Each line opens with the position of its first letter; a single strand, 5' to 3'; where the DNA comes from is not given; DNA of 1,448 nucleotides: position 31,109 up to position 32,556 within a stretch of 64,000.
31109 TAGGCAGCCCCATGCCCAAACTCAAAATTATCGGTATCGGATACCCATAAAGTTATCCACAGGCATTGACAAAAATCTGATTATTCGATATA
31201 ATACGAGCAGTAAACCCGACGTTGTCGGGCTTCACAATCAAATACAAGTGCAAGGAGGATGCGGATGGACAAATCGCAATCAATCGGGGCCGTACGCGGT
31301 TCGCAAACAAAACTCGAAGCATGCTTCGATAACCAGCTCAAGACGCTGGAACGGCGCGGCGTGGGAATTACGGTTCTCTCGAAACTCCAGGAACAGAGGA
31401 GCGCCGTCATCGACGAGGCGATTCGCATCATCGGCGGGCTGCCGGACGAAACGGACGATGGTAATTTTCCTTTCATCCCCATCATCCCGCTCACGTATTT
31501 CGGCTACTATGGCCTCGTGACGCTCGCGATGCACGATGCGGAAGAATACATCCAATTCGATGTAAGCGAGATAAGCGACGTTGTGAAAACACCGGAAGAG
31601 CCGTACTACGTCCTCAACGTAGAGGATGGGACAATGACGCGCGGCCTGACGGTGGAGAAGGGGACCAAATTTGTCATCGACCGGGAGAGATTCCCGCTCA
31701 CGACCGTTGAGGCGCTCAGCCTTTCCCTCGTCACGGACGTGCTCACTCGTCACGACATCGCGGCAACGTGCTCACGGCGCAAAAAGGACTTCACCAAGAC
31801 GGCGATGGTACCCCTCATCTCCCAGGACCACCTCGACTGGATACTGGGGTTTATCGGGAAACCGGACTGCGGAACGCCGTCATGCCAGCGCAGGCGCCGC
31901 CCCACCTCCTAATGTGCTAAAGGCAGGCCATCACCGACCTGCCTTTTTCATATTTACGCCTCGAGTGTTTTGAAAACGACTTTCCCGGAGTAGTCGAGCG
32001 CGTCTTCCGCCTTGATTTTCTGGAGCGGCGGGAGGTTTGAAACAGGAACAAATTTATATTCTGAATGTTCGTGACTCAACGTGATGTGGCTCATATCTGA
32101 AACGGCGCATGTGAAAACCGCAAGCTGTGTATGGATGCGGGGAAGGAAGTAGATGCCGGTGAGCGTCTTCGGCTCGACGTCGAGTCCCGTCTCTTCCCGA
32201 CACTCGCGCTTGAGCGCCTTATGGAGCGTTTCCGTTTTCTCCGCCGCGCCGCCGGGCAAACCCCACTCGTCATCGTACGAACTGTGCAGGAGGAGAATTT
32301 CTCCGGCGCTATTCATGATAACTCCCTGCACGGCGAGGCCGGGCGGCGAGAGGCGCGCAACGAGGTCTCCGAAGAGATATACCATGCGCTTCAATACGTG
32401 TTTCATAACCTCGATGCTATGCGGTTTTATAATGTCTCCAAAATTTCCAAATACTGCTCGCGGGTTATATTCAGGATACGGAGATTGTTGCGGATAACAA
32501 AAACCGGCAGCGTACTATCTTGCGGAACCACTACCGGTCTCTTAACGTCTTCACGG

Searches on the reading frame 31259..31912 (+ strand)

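Call 62: search_protein_families(library=pfam, proteins=[window:31259-31912:+], max_evalue=0.001)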
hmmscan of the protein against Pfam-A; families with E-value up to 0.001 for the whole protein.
window:31259-31912:+ (217 aa): 1 family
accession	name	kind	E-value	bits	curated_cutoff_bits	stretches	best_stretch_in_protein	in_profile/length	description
PF18959.5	DUF5701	-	0.00026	21.3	27.4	1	84-176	63-152/206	Family of unknown function (DUF5701)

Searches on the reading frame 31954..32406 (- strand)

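Call 62: search_protein_families(library=pfam, proteins=[window:31954-32406:-], max_evalue=0.001)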
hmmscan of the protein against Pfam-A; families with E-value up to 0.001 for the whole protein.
window:31954-32406:- (150 aa): 2 families
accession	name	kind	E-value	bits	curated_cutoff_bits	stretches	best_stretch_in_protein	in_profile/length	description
PF00293.34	NUDIX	-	2.1e-18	67.1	21.1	1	23-130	3-122/134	NUDIX domain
PF22327.2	Nudt16-like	-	0.00066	20.1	27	1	37-81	24-69/161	U8 snoRNA-decapping enzyme-like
